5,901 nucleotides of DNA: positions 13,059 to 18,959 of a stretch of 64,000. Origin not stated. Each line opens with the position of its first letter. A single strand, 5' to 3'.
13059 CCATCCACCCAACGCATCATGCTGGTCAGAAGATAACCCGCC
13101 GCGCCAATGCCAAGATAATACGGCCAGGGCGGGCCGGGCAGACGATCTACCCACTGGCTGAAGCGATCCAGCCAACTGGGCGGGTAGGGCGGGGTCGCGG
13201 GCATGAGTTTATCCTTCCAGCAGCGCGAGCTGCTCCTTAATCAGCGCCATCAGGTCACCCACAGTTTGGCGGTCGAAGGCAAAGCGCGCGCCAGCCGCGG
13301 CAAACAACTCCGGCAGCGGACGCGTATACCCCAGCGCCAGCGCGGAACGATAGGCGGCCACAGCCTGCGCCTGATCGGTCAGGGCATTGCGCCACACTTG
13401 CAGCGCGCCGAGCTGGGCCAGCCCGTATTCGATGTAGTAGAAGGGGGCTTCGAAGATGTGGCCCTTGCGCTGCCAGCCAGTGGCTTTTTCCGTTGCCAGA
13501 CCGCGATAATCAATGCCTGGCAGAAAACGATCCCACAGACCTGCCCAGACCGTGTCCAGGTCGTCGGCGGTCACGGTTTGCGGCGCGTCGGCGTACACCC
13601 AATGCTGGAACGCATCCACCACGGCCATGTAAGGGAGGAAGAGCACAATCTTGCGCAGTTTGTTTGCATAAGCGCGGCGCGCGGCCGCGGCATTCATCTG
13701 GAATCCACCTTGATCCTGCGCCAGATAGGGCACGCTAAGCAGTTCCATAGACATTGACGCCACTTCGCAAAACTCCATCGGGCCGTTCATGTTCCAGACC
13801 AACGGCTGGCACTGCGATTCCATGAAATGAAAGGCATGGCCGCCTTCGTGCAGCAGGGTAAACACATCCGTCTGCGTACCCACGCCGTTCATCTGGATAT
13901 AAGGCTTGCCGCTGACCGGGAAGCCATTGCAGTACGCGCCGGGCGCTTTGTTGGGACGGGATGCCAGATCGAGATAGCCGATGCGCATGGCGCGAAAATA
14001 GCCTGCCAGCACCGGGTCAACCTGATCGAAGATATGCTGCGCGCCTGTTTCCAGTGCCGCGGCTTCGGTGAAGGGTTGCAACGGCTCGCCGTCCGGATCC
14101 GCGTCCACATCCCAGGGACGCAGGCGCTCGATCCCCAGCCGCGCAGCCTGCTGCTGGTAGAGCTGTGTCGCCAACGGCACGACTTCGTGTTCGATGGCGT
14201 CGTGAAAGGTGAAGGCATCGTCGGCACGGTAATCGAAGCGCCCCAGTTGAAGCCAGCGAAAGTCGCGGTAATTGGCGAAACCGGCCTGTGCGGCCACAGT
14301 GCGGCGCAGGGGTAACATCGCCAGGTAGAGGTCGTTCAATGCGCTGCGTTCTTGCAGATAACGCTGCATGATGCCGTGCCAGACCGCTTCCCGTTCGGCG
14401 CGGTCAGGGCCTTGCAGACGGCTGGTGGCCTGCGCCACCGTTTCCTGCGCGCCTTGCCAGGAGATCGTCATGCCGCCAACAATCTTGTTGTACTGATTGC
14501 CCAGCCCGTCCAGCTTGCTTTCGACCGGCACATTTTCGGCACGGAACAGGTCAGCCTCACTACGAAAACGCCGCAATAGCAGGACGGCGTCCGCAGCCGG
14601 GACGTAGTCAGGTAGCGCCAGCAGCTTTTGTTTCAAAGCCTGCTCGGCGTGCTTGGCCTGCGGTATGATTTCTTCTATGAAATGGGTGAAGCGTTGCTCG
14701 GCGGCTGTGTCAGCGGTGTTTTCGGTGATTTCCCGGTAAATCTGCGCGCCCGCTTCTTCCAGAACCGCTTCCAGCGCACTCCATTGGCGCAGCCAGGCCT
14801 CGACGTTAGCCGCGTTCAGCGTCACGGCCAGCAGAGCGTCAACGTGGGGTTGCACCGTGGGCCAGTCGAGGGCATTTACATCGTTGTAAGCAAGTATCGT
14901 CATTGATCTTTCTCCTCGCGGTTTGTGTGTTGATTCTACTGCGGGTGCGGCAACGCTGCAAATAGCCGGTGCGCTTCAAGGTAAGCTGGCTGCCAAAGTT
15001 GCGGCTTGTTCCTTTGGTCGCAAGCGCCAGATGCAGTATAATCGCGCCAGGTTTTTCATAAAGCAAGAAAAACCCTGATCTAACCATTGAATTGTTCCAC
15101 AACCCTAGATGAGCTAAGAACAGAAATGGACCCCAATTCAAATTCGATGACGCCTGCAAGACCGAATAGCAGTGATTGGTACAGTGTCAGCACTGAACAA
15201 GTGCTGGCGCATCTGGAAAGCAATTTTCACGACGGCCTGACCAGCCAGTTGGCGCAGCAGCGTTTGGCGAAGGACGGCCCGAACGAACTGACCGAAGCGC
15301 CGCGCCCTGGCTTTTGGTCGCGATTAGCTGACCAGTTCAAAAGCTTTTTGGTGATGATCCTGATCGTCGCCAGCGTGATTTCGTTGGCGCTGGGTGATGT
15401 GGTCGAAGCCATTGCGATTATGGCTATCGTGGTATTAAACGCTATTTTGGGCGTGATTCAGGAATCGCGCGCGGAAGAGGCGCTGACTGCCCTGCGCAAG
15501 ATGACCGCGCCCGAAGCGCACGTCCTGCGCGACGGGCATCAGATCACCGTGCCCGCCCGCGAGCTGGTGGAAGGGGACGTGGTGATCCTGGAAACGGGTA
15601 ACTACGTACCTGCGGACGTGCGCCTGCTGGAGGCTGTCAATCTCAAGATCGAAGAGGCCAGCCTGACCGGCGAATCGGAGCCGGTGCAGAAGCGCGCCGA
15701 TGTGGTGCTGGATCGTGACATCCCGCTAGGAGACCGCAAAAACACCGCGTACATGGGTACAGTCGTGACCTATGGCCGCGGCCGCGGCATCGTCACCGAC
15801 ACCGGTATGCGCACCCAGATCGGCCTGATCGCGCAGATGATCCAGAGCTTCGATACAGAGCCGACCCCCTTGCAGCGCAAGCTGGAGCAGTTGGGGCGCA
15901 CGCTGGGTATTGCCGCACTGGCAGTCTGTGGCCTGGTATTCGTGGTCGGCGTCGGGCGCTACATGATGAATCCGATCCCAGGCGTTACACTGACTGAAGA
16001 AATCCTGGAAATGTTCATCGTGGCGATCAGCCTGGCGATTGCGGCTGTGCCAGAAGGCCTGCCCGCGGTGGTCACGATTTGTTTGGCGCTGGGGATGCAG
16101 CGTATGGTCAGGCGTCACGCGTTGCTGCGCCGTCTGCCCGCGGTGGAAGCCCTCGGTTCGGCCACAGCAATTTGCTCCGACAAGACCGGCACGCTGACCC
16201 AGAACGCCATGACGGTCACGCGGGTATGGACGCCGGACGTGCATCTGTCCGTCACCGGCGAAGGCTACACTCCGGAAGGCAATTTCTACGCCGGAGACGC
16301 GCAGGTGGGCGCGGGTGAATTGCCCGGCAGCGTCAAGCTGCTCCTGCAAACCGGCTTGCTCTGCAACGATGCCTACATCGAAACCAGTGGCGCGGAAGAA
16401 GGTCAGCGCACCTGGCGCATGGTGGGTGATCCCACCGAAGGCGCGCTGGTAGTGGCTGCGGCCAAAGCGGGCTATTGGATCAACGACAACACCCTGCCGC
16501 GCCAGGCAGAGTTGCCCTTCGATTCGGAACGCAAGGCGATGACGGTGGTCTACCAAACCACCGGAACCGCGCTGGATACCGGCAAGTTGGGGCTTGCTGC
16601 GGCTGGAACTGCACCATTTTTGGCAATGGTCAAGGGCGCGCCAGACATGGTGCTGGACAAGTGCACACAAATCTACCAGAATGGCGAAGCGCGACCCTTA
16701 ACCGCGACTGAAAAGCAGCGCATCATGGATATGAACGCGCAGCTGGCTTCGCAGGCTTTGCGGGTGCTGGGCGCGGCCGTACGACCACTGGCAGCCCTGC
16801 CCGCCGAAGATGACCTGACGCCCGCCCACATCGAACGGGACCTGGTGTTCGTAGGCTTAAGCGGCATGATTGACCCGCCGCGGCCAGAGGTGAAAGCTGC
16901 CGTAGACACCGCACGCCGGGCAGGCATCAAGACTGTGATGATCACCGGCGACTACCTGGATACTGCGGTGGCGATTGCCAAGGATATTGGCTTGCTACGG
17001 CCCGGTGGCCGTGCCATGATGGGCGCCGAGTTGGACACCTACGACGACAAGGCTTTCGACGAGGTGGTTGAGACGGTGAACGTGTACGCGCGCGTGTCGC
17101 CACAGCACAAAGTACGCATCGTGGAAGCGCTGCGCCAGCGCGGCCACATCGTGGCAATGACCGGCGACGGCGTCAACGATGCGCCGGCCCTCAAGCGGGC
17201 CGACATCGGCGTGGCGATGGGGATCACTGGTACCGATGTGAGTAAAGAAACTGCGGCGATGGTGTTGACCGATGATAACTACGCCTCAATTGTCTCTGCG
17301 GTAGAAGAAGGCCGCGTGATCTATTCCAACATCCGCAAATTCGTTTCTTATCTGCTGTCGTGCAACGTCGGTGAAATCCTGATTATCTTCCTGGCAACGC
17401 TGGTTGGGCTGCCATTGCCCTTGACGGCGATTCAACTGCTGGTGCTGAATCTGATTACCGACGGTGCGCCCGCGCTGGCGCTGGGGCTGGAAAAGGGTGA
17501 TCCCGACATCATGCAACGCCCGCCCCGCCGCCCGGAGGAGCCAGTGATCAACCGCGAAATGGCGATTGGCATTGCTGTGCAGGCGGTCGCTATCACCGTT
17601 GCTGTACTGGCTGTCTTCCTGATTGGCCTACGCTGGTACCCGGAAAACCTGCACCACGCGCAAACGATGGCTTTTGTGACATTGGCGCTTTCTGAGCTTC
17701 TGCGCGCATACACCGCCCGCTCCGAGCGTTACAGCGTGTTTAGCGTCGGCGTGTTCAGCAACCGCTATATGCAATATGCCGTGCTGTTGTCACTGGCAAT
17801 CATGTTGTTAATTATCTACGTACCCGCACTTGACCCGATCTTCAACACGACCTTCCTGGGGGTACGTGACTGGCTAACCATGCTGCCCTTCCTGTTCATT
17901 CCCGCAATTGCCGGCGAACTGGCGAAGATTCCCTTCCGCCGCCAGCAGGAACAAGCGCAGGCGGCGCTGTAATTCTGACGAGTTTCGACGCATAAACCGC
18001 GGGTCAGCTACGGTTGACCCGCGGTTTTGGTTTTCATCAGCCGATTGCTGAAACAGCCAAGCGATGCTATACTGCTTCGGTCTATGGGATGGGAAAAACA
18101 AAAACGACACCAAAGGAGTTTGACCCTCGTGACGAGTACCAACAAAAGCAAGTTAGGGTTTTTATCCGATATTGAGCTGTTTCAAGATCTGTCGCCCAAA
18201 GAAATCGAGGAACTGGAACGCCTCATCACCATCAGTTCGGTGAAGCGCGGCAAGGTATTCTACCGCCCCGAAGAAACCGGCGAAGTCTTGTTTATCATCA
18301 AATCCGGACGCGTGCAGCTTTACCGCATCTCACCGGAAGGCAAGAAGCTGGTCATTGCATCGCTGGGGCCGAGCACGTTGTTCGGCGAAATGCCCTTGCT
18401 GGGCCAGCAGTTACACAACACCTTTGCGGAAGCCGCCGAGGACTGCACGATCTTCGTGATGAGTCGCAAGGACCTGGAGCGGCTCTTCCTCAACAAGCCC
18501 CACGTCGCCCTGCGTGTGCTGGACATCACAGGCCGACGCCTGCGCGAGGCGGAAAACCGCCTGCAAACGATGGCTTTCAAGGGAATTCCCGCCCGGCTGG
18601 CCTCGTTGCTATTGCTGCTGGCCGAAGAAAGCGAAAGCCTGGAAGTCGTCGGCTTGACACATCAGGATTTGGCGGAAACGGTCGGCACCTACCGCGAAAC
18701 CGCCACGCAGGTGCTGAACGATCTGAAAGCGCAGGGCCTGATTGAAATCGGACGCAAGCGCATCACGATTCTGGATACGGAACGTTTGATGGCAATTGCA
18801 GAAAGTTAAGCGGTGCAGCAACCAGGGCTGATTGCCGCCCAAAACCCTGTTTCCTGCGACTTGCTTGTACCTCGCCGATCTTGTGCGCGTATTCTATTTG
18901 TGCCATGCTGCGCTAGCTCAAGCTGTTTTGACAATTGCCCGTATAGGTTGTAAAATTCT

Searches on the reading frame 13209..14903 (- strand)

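Call 7: search_protein_families(library=pfam, proteins=[window:13209-14903:-], max_evalue=0.001)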
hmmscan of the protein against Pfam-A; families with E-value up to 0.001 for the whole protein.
window:13209-14903:- (564 aa): 2 families
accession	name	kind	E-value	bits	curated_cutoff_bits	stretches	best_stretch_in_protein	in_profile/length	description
PF01432.26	Peptidase_M3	-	1.1e-45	157.3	27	1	165-544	5-448/457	Peptidase family M3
PF06862.17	Utp25_C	-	0.00071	19.7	32.8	0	53-101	10-58/190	Utp25, C-terminal domain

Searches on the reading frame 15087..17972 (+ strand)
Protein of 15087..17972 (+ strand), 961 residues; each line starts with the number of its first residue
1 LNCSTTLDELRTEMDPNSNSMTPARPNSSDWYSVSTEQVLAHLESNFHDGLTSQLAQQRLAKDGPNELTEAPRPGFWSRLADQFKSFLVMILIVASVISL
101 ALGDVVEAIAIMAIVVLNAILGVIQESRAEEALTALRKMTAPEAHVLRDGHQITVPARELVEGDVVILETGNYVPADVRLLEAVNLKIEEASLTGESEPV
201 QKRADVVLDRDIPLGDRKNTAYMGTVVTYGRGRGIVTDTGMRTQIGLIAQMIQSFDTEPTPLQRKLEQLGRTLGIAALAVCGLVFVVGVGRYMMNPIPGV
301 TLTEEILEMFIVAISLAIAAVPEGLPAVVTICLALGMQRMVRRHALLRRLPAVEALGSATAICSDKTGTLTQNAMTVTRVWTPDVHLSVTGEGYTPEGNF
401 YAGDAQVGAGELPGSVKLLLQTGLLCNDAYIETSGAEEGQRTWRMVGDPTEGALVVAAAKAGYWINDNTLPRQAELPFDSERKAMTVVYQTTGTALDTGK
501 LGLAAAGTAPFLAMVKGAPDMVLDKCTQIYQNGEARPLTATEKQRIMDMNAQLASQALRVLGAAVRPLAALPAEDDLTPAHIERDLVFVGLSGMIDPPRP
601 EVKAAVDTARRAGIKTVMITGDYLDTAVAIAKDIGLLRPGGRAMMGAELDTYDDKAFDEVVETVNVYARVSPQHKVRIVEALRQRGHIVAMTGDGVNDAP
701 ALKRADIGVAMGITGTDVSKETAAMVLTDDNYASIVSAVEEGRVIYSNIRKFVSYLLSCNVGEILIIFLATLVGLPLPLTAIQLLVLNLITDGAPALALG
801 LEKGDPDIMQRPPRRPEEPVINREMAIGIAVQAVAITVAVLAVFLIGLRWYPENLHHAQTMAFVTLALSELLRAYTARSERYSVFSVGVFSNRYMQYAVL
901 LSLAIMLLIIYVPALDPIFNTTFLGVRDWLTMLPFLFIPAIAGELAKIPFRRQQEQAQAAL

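Call 7: search_protein_families(library=pfam, proteins=[window:15087-17972:+], max_evalue=0.001)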
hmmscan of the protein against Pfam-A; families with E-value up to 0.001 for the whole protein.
window:15087-17972:+ (961 aa): 6 families
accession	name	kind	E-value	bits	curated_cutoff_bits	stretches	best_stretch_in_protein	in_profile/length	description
PF00689.26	Cation_ATPase_C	-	1.4e-54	184.9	27.3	1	776-947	1-173/175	Cation transporting ATPase, C-terminus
PF00122.25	E1-E2_ATPase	-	5.6e-49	166.6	28.1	1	138-343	1-181/181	E1-E2 ATPase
PF00690.31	Cation_ATPase_N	-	1.7e-21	76.1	20.4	1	31-99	1-69/69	Cation transporter/ATPase, N-terminus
PF00702.32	Hydrolase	-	1.5e-20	74.9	26.4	1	588-706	87-191/191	haloacid dehalogenase-like hydrolase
PF13246.12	Cation_ATPase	-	1.5e-19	70.3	21.7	1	425-529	2-91/91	Cation transport ATPase (P-type)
PF12710.13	HAD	-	0.00019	22.4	27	1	598-703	86-189/189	haloacid dehalogenase-like hydrolase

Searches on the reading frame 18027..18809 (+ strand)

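Call 7: search_protein_families(library=pfam, proteins=[window:18027-18809:+], max_evalue=0.001)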
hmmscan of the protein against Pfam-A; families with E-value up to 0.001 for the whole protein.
window:18027-18809:+ (260 aa): 3 families
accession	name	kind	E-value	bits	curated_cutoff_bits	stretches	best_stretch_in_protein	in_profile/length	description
PF00027.35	cNMP_binding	-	3.6e-20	72.2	27.5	1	71-155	3-87/89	Cyclic nucleotide-binding domain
PF13545.12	HTH_Crp_2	-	1.8e-18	66.7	27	1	189-256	1-69/70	Crp-like helix-turn-helix domain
PF00325.26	Crp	-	5.5e-07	29.7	21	1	210-239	3-32/32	Bacterial regulatory proteins, crp family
